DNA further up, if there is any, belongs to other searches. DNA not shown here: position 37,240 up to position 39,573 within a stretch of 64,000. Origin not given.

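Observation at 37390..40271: Fused NarI-like cytochrome b / HdrD-like Fe-S oxidoreductase divergent from an iron-sulfur flavoprotein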

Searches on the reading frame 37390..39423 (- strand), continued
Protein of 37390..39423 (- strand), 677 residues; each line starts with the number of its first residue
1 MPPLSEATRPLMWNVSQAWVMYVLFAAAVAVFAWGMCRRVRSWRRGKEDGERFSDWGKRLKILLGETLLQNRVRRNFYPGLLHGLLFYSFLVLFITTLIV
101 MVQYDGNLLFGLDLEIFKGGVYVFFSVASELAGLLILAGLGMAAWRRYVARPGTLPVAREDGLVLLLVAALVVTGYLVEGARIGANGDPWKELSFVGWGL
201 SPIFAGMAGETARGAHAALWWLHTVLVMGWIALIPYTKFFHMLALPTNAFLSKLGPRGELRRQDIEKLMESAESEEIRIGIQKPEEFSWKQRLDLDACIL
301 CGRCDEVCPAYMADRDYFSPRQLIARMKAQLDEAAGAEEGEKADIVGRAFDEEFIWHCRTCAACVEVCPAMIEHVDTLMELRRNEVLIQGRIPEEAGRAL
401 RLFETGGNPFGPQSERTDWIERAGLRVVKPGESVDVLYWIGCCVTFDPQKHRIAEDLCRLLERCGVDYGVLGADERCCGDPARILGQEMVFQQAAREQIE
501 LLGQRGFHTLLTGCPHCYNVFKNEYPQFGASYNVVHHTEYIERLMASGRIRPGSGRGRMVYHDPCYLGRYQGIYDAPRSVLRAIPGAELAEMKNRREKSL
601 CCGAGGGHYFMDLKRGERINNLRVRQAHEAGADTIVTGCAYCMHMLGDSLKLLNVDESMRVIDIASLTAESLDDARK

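Call 21: find_encoding_contigs(protein=P0071, flank=8000, max_places=1)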
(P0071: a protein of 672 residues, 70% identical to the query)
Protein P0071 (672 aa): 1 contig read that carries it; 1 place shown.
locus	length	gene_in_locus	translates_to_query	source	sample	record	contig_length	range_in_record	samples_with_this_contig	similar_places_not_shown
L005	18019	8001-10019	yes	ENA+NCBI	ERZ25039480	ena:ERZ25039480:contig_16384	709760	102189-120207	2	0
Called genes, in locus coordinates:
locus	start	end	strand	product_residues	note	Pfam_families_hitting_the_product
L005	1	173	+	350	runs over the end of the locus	PF01594:AI-2E_transport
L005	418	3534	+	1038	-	PF00873:ACR_tran, PF03176:MMPL (weak)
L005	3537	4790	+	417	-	PF25917:BSH_RND, PF25994:HH_AprE (weak), PF25876:HH_MFP_RND (weak), PF25944:Beta-barrel_RND, PF25954:Beta-barrel_RND_2, PF25967:RND-MFP_C, PF25975:CzcB_C (weak), PF25989:YknX_C, +2 more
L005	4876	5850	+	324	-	PF02126:PTE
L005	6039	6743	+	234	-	PF00881:Nitroreductase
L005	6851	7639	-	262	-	-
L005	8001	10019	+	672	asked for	PF02665:Nitrate_red_gam, PF12838:Fer4_7 (faint), PF12797:Fer4_2 (weak), PF13183:Fer4_8, PF13187:Fer4_9 (weak), PF13237:Fer4_10, PF13484:Fer4_16 (weak), PF02754:CCG, +2 more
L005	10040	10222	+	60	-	-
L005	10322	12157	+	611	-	PF00920:ILVD_EDD_N, PF24877:ILV_EDD_C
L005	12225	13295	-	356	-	PF13624:SurA_N_3, PF13145:Rotamase_2, PF13616:Rotamase_3, PF00639:Rotamase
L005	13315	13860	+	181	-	-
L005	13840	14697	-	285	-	PF00037:Fer4, PF12837:Fer4_6, PF12838:Fer4_7 (faint), PF13187:Fer4_9 (weak), PF13237:Fer4_10, PF14697:Fer4_21 (weak), PF13484:Fer4_16 (faint), PF27217:AF_0155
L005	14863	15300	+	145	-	PF00581:Rhodanese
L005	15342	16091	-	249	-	PF02596:DUF169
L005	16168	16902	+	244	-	PF00730:HhH-GPD, PF00633:HHH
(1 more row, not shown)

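Call 22: find_encoding_contigs(protein=P0087, flank=8000, max_places=1)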
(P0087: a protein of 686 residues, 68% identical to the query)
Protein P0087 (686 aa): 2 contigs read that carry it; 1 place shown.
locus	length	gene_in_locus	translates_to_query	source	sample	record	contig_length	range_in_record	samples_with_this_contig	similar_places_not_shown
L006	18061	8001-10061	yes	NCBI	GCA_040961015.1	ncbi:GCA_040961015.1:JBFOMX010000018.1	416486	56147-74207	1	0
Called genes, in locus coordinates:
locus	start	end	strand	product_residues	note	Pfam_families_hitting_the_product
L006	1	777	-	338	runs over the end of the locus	PF14237:GYF_2, PF01987:AIM24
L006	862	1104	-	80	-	PF09656:PGPGW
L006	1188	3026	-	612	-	PF08439:Peptidase_M3_N, PF01432:Peptidase_M3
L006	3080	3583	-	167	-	-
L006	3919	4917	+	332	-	PF01594:AI-2E_transport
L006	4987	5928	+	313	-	PF02126:PTE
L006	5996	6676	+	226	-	PF00881:Nitroreductase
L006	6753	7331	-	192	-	PF02525:Flavodoxin_2 (weak), PF03358:FMN_red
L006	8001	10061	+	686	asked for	PF02665:Nitrate_red_gam, PF13746:Fer4_18 (faint), PF12797:Fer4_2 (weak), PF13183:Fer4_8, PF13187:Fer4_9 (weak), PF13237:Fer4_10, PF13484:Fer4_16 (weak), PF02754:CCG, +2 more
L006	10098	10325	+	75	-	-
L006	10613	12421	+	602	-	-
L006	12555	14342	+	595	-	PF00920:ILVD_EDD_N, PF24877:ILV_EDD_C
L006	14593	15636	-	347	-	PF13624:SurA_N_3, PF13145:Rotamase_2, PF13616:Rotamase_3, PF00639:Rotamase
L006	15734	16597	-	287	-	PF00037:Fer4, PF12797:Fer4_2 (weak), PF12837:Fer4_6, PF12838:Fer4_7 (faint), PF13237:Fer4_10, PF14697:Fer4_21, PF13187:Fer4_9 (weak), PF27217:AF_0155, +1 more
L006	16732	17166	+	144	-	PF00581:Rhodanese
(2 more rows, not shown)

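Call 23: find_encoding_contigs(protein=P0056, flank=8000, max_places=1)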
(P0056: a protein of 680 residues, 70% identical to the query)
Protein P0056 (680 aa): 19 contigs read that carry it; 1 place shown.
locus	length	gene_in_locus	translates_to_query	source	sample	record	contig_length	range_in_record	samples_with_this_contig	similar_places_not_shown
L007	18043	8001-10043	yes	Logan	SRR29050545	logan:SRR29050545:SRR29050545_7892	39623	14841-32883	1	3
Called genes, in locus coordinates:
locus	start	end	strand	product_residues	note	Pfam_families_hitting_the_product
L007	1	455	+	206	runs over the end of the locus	PF01569:PAP2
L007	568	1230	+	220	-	PF00881:Nitroreductase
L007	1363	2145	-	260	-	-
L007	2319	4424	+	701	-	PF00378:ECH_1, PF16113:ECH_2, PF02737:3HCDH_N, PF00725:3HCDH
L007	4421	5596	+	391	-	PF00108:Thiolase_N, PF00109:ketoacyl-synt (faint), PF02803:Thiolase_C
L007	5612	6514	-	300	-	PF13483:Lactamase_B_3, PF12706:Lactamase_B_2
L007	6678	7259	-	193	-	PF03358:FMN_red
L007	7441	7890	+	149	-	PF00239:Resolvase (weak)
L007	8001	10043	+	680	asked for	PF02665:Nitrate_red_gam, PF13534:Fer4_17 (faint), PF12797:Fer4_2 (weak), PF13183:Fer4_8, PF13187:Fer4_9 (weak), PF13237:Fer4_10, PF02754:CCG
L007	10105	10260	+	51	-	-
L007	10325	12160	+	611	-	PF00920:ILVD_EDD_N, PF24877:ILV_EDD_C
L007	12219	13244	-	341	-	PF13624:SurA_N_3, PF13145:Rotamase_2, PF13616:Rotamase_3, PF00639:Rotamase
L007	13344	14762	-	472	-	PF00361:Proton_antipo_M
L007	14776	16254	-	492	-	PF00361:Proton_antipo_M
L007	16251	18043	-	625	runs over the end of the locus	PF00662:Proton_antipo_N, PF00361:Proton_antipo_M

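Call 24: find_encoding_contigs(protein=P0110, flank=8000, max_places=1)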
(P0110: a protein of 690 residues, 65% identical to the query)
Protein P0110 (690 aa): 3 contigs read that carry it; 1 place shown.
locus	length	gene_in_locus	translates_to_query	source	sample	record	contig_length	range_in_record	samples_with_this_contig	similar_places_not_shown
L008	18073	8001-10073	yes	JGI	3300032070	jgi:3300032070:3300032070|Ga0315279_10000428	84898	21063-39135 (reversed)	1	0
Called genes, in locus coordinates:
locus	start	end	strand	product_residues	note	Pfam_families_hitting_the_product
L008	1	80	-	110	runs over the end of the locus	PF18602:Rap1a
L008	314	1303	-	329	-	-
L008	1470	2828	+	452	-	PF07690:MFS_1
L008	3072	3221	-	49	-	-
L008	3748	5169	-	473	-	PF00072:Response_reg, PF00158:Sigma54_activat, PF01078:Mg_chelatase (faint), PF14532:Sigma54_activ_2, PF07724:AAA_2 (weak), PF07728:AAA_5, PF25601:AAA_lid_14, PF02954:HTH_8, +1 more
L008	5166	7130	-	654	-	PF17202:sCache_3_3, PF17201:Cache_3-Cache_2 (faint), PF00672:HAMP, PF00512:HisKA, PF02518:HATPase_c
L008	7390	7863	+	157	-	PF00239:Resolvase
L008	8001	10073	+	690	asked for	PF02665:Nitrate_red_gam, PF12797:Fer4_2 (weak), PF13183:Fer4_8, PF13187:Fer4_9 (weak), PF13237:Fer4_10 (weak), PF13484:Fer4_16 (weak), PF02754:CCG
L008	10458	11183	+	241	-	PF00027:cNMP_binding, PF13545:HTH_Crp_2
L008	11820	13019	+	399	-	PF13487:HD_5, PF01966:HD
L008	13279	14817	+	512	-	PF00149:Metallophos, PF02872:5_nucleotid_C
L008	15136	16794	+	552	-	PF02310:B12-binding, PF04055:Radical_SAM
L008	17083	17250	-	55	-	-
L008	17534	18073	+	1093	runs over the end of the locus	PF26549:Tricorn_N, PF26550:Tricorn_2nd, PF07676:PD40, PF26550:Tricorn_2nd, PF07676:PD40, PF14684:Tricorn_C1, PF14685:PDZ_Tricorn, PF03572:Peptidase_S41, +2 more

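Call 32: find_related_loci(query=A1, collection=genome_contigs, flank=10000)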
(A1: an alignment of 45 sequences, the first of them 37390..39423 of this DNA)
Query A1 (677 aa) in genome_contigs; peptide patterns used: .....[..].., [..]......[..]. (x = any residue, [..] = any of these).
108 stretches matched a pattern; 70 encode a relative of the query (tblastn E <= 1e-3); 70 distinct loci.
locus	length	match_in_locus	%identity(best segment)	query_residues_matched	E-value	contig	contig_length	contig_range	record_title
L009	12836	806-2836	96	1-677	0e+0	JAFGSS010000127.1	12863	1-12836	MAG: Acidobacteria bacterium isolate Zod_Metabat.919 k87_3849119, whole genome shotgun sequence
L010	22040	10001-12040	89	1-677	0e+0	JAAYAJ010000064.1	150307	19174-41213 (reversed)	MAG: Acidobacteria bacterium isolate AS06rmzACSIP_118 259058_AS06, whole genome shotgun sequence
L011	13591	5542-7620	87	1-677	0e+0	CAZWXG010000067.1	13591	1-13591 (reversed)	MAG TPA_asm: uncultured Acidobacteriota bacterium isolate SRP192927_co7_510 genome assembly, contig: NODE_8827_length_13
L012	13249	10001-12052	72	1-676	0e+0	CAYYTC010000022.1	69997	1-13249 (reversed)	MAG TPA_asm: uncultured Acidobacteriota bacterium isolate SRP192927_co7_741 genome assembly, contig: NODE_462_length_699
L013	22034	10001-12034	71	1-677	0e+0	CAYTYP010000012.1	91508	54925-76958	MAG TPA_asm: uncultured Acidobacteriota bacterium isolate SRP192927_co7_584 genome assembly, contig: NODE_277_length_915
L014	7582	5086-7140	71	1-677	0e+0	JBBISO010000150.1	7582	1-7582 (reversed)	MAG: Acidobacteriota bacterium isolate PBS170224_bin_375 NODE_7959_length_7582_cov_3.702006, whole genome shotgun sequen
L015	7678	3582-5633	70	1-677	0e+0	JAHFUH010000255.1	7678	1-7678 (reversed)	MAG: Acidobacteria bacterium isolate nzgw75 NODE_8918_length_7679_cov_3.650569, whole genome shotgun sequence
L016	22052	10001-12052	69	1-677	0e+0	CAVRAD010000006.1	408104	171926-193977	MAG: uncultured Acidobacteriota bacterium isolate MFD00032.bin.2.131 genome assembly, contig: contig_17263, whole genome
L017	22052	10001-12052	69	1-677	0e+0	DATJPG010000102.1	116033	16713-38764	MAG TPA_asm: Acidobacteriota bacterium isolate SMAG_U14907 k141_4706513, whole genome shotgun sequence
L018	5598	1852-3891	69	1-677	0e+0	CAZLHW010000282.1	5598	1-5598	MAG TPA_asm: uncultured Acidobacteriota bacterium isolate SRP167436_co1_235 genome assembly, contig: NODE_24166_length_5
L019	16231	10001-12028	70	1-673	0e+0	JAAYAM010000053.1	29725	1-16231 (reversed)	MAG: Acidobacteria bacterium isolate AS06rmzACSIP_132 59870_AS06, whole genome shotgun sequence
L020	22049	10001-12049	69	1-677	0e+0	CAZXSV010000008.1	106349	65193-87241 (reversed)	MAG TPA_asm: uncultured Acidobacteriota bacterium isolate SRP192927_co7_610 genome assembly, contig: NODE_200_length_106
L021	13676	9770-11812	70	1-673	0e+0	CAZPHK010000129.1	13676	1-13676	MAG TPA_asm: uncultured Acidobacteriota bacterium isolate binchicken_co129_133 genome assembly, contig: NODE_13745_lengt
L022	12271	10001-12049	69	1-671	0e+0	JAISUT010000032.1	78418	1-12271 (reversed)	MAG: Acidobacteriota bacterium isolate Md513_bin91 k119_2159165, whole genome shotgun sequence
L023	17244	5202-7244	70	1-673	0e+0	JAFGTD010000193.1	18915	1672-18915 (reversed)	MAG: Acidobacteria bacterium isolate Zod_Metabat.95 k87_7976951, whole genome shotgun sequence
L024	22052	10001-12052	68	1-677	0e+0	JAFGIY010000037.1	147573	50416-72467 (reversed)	MAG: Acidobacteria bacterium isolate Zod_Metabat.240 k87_1395517, whole genome shotgun sequence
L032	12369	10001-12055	58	1-672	0e+0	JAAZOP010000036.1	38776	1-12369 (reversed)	MAG: Myxococcales bacterium isolate AS27yjCOA_73 14342_AS27, whole genome shotgun sequence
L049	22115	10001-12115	48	7-673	0e+0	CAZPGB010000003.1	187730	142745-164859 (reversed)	MAG TPA_asm: uncultured bacterium isolate SRP141376_co4_320 genome assembly, contig: NODE_61_length_187730_cov_36.882344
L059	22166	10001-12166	39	6-673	8e-173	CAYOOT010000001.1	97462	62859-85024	MAG TPA_asm: uncultured Bdellovibrionales bacterium isolate SRP150892_co2_493 genome assembly, contig: NODE_187_length_9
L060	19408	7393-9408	51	4-672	0e+0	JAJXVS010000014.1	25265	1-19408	MAG: bacterium isolate BP5.bin40 NODE_3109_length_25265_cov_2.536280, whole genome shotgun sequence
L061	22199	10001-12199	36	4-674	8e-159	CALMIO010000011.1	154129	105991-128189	MAG TPA_asm: uncultured proteobacterium isolate SRR2107179_bin.72_CONCOCT_v1.1_MAG genome assembly, contig: ERZ794932.57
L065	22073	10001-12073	54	4-677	0e+0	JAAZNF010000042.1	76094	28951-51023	MAG: Myxococcales bacterium isolate AS27yjCOA_137 47007_AS27, whole genome shotgun sequence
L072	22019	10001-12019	35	7-674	1e-107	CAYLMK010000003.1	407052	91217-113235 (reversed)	MAG TPA_asm: uncultured Thermodesulfobacteriota bacterium isolate binchicken_co274_253 genome assembly, contig: NODE_18_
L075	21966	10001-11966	42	6-670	2e-112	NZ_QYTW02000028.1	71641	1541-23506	Siminovitchia terrae strain LMG 29736 Scaffold28, whole genome shotgun sequence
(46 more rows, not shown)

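Call 37: search_protein_families(library=pfam, proteins=[L065:7188-9110:-, L032:5664-7118:-, L024:7592-8173:+, L020:5785-6750:-, L016:6066-7595:-], max_evalue=0.01)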
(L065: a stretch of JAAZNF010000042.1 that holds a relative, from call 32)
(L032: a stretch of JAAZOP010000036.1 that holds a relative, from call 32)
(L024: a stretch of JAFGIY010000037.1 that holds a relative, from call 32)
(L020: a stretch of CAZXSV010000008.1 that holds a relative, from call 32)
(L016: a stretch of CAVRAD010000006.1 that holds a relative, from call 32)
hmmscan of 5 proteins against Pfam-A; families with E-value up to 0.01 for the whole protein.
L065:7188-9110:- (640 aa): 8 families
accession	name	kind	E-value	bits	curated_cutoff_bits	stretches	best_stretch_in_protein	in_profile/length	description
PF02518.31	HATPase_c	-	3.4e-30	105.2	26.4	1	521-629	2-110/111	Histidine kinase-, DNA gyrase B-, and HSP90-like ATPase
PF17202.10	sCache_3_3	-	1.4e-15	57.9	28.8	1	228-309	13-98/107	Single cache domain 3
PF00672.30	HAMP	-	4e-15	56.3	25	1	339-388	1-50/53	HAMP domain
PF00512.31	HisKA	-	2.3e-13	50.4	26.9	1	414-475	3-63/66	His Kinase A (phospho-acceptor) domain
PF13581.12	HATPase_c_2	-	0.00026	21.4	27.4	1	520-625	27-126/127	Histidine kinase-like ATPase domain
PF17201.10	Cache_3-Cache_2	-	0.00033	20.5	27.7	1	243-309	114-185/299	Cache 3/Cache 2 fusion domain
PF14827.12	dCache_3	-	0.00034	20.7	25.7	0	161-307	103-234/239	Double sensory domain of two-component sensor kinase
PF14501.12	HATPase_c_5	-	0.00056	20.2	22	1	524-618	5-94/102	GHKL domain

L032:5664-7118:- (484 aa): 11 families
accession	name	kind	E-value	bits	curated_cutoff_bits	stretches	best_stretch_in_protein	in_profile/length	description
PF00158.32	Sigma54_activat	-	4.2e-66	222.2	20.2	1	146-312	1-167/168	Sigma-54 interaction domain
PF25601.1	AAA_lid_14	-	1.4e-28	99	27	1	318-394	1-77/87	AAA+ ATPase lid domain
PF00072.30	Response_reg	-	1.9e-28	99.3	30.2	1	8-117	1-110/111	Response regulator receiver domain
PF14532.12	Sigma54_activ_2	-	1.5e-19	71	25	1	147-317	1-138/138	Sigma-54 interaction domain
PF07728.20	AAA_5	-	2.3e-10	41.1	22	1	170-290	2-125/139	AAA domain (dynein-related subfamily)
PF01078.27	Mg_chelatase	-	1.1e-06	28.6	20.3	1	225-269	93-137/207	Magnesium chelatase, subunit ChlI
PF00004.35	AAA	-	5.7e-06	27.2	21.2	1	171-291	2-111/131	ATPase family associated with various cellular activities (AAA)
PF02954.25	HTH_8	-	5.7e-06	26.4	22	1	438-474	5-41/42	Bacterial regulatory protein, Fis family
PF07724.20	AAA_2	-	1.5e-05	25.5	27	1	170-281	6-115/166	AAA domain (Cdc48 subfamily)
PF13191.12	AAA_16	-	0.00085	20.3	32.6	1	147-201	3-63/167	AAA ATPase domain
PF25201.1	nSTAND6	-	0.0015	19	27.7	1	147-219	2-67/148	Novel STAND NTPase 6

L024:7592-8173:+ (193 aa): 0 families

L020:5785-6750:- (321 aa): 4 families
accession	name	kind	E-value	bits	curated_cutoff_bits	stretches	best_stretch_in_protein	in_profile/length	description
PF00092.34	VWA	-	5.7e-18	66.2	23.8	1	88-251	2-173/174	von Willebrand factor type A domain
PF13519.12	VWA_2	-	1.6e-15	58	27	1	88-186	1-107/107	von Willebrand factor type A domain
PF13768.12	VWA_3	-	1.5e-10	41.8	27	1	87-235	2-151/155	von Willebrand factor type A domain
PF05762.20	VWA_CoxE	-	8.3e-07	29.1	26.4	1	82-211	53-185/222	VWA domain containing CoxE-like protein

L016:6066-7595:- (509 aa): 1 family
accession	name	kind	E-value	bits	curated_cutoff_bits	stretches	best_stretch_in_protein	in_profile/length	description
PF16983.11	MFS_MOT1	-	0.00052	20.8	30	1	272-363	25-110/111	Molybdate transporter of MFS superfamily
